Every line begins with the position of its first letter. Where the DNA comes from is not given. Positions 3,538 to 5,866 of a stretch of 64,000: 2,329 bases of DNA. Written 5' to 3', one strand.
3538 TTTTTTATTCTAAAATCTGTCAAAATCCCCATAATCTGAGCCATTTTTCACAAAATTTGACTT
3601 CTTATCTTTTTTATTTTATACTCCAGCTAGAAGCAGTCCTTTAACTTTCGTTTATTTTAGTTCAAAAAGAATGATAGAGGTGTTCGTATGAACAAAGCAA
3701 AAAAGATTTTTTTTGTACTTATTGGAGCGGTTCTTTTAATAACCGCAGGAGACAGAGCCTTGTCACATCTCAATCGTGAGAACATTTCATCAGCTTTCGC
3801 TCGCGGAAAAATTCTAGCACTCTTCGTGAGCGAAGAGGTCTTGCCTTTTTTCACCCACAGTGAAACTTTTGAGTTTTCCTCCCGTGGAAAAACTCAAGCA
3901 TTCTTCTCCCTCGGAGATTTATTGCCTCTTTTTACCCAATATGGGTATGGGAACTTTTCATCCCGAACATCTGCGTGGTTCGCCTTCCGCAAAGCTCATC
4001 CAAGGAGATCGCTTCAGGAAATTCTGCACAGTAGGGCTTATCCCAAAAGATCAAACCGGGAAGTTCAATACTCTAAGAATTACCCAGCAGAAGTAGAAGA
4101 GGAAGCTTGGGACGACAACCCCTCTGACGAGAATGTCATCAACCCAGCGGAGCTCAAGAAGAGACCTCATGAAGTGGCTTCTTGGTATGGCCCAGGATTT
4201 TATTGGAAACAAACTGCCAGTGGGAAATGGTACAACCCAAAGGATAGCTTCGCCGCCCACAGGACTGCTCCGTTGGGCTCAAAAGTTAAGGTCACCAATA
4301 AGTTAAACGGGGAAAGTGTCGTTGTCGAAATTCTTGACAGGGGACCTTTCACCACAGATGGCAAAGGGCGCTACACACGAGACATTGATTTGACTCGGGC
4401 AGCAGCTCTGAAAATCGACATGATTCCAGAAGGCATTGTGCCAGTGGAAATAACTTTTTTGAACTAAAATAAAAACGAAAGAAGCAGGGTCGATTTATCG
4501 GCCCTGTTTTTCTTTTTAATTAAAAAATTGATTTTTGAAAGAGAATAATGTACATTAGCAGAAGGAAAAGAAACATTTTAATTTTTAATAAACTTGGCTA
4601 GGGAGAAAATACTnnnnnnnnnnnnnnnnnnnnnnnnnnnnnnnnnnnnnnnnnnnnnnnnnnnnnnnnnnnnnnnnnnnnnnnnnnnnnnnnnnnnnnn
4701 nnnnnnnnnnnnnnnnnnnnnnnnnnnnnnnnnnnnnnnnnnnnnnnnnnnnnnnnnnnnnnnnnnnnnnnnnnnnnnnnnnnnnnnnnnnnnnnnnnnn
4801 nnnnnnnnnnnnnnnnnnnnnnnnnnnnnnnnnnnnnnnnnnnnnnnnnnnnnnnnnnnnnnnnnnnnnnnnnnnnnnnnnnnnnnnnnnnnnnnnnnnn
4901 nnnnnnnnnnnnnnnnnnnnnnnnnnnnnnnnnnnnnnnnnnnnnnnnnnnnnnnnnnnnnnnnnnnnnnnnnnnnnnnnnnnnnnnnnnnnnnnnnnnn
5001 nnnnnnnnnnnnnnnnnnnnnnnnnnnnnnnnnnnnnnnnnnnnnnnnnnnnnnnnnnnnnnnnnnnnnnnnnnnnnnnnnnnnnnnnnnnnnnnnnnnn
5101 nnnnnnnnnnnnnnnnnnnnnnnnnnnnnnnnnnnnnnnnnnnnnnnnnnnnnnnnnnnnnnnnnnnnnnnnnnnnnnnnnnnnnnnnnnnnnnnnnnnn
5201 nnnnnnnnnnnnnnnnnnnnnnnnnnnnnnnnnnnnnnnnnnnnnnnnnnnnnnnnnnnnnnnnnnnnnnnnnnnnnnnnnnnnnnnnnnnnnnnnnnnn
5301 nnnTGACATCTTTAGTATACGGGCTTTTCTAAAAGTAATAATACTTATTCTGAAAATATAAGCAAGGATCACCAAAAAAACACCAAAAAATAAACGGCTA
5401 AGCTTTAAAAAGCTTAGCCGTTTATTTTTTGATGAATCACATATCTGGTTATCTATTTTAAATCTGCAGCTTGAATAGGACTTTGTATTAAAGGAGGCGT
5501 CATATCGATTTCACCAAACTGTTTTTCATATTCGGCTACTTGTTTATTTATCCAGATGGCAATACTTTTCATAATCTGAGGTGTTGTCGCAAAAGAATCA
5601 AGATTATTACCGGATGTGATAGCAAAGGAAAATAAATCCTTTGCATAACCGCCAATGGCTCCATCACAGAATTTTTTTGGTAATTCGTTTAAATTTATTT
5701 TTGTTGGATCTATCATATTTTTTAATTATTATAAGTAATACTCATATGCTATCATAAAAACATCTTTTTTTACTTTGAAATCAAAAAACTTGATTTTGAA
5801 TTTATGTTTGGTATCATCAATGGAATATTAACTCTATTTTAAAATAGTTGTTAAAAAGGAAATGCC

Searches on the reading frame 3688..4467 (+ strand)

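Call 11: search_protein_families(library=pfam, proteins=[window:3688-4467:+], max_evalue=0.01)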
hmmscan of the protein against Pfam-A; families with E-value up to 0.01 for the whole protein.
window:3688-4467:+ (259 aa): 1 family
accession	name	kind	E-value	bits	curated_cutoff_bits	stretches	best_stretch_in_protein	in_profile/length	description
PF03330.24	DPBB_1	-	6.3e-18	65.2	28.8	1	164-255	6-83/83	Lytic transglycolase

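Call 86: search_protein_families(library=phrogs, proteins=[window:3688-4467:+], max_evalue=0.01)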
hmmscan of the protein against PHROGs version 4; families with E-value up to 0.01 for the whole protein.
window:3688-4467:+ (259 aa): 2 families
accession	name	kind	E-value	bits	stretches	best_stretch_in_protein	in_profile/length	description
phrog_7930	-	other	4.8e-22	78.8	1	157-251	285-375/896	lipoprotein precursor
phrog_28106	-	unknown function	1.4e-12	48.7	1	163-257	104-192/290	-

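Call 87: search_protein_families(library=ncbifam, proteins=[window:3688-4467:+], max_evalue=0.01)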
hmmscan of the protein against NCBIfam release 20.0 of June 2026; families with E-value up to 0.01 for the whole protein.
window:3688-4467:+ (259 aa): 3 families
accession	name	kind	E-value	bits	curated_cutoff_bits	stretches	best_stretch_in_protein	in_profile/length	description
TIGR00413.1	rlpA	subfamily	4.5e-28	98.6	82.15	1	163-258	2-91/208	septal ring lytic transglycosylase RlpA family protein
NF047735.1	MPL36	exception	8.4e-17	61.8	430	1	162-257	94-183/305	RlpA family plasminogen-binding lipoprotein MPL36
NF007953.1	PRK10672.1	equivalog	4.6e-16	59.3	201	1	162-254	80-166/362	endolytic peptidoglycan transglycosylase RlpA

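Call 88: search_protein_families(library=padloc, proteins=[window:3688-4467:+], max_evalue=0.01)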
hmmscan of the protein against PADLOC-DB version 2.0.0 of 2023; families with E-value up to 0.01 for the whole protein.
window:3688-4467:+ (259 aa): 0 families

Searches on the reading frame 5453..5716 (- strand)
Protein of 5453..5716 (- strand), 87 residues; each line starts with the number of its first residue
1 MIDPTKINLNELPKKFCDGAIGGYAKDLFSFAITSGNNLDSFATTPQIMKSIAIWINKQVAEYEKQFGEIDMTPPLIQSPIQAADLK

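Call 11: search_protein_families(library=pfam, proteins=[window:5453-5716:-], max_evalue=0.01)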
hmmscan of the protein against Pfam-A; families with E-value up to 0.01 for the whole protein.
window:5453-5716:- (87 aa): 1 family
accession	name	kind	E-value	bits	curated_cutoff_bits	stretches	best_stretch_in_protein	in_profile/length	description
PF11950.13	DUF3467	-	0.00034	21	25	1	44-72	64-92/92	Protein of unknown function (DUF3467)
